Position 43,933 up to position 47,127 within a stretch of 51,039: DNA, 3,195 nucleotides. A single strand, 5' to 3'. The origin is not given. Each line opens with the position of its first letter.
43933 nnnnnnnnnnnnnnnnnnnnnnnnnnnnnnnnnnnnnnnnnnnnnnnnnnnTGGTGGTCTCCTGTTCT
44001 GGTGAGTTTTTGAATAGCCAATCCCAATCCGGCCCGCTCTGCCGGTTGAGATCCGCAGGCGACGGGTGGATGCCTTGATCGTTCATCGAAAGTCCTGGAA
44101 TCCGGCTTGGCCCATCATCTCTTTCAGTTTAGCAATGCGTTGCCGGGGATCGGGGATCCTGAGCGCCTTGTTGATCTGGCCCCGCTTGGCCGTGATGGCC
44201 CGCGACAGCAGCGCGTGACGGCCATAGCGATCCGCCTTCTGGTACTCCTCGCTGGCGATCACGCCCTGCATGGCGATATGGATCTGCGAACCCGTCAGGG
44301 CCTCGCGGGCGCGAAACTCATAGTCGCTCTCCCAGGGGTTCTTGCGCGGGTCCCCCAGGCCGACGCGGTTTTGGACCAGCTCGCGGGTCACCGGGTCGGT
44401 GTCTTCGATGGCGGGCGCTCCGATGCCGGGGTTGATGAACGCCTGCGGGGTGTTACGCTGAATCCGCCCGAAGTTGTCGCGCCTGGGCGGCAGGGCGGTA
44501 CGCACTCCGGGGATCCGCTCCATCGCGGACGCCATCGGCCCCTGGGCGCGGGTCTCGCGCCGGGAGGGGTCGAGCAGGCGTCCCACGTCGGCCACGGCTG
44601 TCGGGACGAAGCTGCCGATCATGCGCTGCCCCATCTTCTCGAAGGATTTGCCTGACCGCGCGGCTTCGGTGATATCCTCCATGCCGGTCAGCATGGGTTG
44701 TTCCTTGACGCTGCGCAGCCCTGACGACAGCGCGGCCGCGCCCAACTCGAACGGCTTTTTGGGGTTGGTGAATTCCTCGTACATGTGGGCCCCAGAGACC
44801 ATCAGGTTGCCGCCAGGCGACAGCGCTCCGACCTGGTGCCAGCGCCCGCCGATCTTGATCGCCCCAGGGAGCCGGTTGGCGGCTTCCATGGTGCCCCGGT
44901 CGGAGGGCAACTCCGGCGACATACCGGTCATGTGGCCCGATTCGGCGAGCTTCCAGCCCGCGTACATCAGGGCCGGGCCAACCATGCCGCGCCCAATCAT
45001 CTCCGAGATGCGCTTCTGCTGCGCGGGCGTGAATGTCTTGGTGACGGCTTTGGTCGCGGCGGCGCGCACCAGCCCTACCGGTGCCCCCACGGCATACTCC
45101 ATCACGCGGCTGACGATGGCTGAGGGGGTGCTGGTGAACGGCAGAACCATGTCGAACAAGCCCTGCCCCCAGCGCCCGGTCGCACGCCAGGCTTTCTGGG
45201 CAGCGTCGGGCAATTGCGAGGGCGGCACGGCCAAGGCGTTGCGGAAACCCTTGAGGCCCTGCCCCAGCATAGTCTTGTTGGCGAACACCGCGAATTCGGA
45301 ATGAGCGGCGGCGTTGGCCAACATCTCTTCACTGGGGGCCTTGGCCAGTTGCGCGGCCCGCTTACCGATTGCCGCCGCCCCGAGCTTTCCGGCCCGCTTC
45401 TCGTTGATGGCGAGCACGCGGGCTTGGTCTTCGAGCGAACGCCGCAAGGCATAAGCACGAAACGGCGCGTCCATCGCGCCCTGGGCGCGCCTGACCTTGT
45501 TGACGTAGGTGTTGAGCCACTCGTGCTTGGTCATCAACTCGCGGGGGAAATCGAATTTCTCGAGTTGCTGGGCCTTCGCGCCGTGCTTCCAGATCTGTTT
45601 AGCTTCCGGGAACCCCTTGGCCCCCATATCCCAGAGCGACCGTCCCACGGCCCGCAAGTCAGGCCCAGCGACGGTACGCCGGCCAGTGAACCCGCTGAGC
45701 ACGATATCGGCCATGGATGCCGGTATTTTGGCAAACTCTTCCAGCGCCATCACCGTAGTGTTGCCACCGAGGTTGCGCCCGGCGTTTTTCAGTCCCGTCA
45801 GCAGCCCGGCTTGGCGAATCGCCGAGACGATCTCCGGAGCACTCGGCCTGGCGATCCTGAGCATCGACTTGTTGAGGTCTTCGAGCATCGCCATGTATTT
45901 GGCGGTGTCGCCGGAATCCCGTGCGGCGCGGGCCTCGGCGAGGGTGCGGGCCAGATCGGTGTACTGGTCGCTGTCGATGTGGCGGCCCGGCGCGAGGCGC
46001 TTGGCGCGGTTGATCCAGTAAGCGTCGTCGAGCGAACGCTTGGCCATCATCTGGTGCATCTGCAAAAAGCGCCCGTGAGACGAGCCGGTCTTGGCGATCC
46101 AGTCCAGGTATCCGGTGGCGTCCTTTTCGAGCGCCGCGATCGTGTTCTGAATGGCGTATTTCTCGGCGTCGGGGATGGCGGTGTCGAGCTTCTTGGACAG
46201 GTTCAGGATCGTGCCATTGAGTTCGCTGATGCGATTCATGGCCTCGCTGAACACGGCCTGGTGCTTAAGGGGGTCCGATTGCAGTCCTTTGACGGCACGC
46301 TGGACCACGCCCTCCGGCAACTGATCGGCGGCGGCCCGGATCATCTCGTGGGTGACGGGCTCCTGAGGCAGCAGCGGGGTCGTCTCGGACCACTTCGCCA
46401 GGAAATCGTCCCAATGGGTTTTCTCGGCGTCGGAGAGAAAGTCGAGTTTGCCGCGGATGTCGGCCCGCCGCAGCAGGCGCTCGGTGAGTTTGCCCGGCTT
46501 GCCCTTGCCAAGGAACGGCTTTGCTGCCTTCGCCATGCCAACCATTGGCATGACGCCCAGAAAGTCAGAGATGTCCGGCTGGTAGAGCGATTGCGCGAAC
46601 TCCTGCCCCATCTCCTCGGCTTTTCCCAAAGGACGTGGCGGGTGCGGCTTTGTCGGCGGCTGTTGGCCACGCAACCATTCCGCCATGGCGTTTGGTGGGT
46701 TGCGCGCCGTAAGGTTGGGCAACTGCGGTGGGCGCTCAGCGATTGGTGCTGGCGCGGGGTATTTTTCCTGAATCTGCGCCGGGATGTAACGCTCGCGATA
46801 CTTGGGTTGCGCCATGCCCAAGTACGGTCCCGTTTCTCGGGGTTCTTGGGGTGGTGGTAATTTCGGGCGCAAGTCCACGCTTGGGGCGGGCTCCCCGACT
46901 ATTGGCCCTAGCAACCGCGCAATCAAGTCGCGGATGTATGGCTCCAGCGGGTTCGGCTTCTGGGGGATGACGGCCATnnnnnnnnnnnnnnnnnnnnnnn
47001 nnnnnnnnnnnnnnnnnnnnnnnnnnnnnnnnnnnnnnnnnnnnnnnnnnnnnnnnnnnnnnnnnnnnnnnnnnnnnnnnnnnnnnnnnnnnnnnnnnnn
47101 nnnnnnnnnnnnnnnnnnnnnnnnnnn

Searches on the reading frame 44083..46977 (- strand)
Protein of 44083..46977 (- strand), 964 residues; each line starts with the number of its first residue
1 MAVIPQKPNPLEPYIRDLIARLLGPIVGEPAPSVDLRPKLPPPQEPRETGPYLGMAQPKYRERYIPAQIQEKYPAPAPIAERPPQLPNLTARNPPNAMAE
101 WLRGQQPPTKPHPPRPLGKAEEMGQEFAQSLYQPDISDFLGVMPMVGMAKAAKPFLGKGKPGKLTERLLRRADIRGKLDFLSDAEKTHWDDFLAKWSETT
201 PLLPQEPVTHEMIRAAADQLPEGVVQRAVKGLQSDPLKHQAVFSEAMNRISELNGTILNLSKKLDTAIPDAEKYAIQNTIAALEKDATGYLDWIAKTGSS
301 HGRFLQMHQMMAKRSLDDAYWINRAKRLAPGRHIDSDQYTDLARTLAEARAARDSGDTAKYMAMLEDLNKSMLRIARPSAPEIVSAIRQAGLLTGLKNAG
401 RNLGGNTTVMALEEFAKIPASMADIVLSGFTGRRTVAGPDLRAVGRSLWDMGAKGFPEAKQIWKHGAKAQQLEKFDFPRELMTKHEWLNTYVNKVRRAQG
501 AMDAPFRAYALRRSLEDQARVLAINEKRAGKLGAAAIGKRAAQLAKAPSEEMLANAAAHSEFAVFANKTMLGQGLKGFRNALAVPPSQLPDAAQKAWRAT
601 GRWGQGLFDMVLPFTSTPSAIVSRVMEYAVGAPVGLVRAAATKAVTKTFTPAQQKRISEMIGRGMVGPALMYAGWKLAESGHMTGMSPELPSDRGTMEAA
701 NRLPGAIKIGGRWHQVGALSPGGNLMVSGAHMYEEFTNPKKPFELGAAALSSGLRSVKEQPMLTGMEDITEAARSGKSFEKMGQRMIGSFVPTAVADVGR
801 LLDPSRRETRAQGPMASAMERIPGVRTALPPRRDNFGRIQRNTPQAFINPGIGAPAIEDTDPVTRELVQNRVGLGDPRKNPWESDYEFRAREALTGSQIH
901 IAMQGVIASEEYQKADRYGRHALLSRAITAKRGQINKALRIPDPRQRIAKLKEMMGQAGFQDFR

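Call 10: search_protein_families(library=pfam, proteins=[window:44083-46977:-], max_evalue=0.01)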
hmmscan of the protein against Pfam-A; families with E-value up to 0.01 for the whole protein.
window:44083-46977:- (964 aa): 0 families

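Call 11: search_protein_families(library=phrogs, proteins=[window:44083-46977:-], max_evalue=0.01)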
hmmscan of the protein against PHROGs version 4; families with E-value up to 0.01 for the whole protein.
window:44083-46977:- (964 aa): 1 family
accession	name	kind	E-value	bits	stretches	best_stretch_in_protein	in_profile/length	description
phrog_6651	-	head and packaging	0.00018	20.5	1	658-809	1017-1173/1375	internal virion protein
